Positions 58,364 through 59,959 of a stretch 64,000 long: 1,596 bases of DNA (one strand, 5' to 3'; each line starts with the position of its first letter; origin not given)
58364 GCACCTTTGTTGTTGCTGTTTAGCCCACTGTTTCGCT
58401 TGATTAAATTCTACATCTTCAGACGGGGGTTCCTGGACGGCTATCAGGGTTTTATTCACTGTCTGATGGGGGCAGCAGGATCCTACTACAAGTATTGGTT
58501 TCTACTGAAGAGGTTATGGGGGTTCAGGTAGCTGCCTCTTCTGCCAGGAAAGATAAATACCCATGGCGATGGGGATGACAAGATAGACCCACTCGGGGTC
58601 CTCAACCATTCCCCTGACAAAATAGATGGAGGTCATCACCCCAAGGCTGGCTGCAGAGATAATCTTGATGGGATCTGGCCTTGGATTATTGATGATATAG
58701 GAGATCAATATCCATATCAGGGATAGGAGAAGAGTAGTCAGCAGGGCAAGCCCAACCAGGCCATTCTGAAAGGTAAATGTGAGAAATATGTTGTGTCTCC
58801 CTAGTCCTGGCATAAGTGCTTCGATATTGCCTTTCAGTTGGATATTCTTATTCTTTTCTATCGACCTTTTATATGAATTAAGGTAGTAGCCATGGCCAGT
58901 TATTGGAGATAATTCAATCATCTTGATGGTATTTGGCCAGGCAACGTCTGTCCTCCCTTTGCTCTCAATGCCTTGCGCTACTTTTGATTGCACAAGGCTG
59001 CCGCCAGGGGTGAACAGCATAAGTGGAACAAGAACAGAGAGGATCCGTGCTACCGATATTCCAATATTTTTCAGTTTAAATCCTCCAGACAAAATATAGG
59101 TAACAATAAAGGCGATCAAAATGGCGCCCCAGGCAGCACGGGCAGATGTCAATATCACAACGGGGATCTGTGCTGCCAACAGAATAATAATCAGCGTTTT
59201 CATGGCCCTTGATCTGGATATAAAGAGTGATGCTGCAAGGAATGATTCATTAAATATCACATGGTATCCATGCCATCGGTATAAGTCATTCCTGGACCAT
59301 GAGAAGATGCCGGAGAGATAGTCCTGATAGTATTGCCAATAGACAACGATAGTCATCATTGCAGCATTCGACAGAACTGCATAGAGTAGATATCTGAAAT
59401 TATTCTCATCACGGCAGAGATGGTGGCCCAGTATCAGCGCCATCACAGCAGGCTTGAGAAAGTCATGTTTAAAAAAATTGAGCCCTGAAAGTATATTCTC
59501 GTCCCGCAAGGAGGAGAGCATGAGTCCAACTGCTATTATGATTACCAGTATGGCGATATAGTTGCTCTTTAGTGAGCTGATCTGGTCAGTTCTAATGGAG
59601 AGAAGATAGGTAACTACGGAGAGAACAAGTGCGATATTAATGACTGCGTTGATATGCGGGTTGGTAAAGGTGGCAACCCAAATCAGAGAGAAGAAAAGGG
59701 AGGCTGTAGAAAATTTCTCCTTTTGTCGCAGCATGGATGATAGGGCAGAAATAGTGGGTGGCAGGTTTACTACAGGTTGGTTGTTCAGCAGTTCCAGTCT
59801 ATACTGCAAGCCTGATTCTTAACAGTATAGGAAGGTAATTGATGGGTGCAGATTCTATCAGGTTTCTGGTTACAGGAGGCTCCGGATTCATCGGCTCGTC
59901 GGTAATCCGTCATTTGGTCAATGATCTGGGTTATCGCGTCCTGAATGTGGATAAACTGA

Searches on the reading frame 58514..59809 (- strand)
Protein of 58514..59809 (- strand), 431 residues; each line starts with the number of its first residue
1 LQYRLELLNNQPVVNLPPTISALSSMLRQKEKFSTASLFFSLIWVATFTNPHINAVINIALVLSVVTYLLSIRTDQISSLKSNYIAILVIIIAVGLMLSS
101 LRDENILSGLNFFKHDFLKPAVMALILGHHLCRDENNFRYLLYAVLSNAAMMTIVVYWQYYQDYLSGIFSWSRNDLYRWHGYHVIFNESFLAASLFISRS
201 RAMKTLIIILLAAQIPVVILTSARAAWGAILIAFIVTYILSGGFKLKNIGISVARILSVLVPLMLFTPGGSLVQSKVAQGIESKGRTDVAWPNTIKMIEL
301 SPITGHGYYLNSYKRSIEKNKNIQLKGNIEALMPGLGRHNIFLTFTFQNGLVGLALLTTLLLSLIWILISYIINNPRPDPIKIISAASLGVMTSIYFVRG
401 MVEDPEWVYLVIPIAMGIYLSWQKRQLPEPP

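Call 101: search_protein_families(library=pfam, proteins=[window:58514-59809:-], max_evalue=0.00001)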
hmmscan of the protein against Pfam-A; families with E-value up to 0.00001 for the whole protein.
window:58514-59809:- (431 aa): 1 family
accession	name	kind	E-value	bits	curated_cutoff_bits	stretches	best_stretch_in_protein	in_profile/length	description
PF04932.20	Wzy_C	-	1e-14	55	31.7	1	211-357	3-148/149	O-Antigen ligase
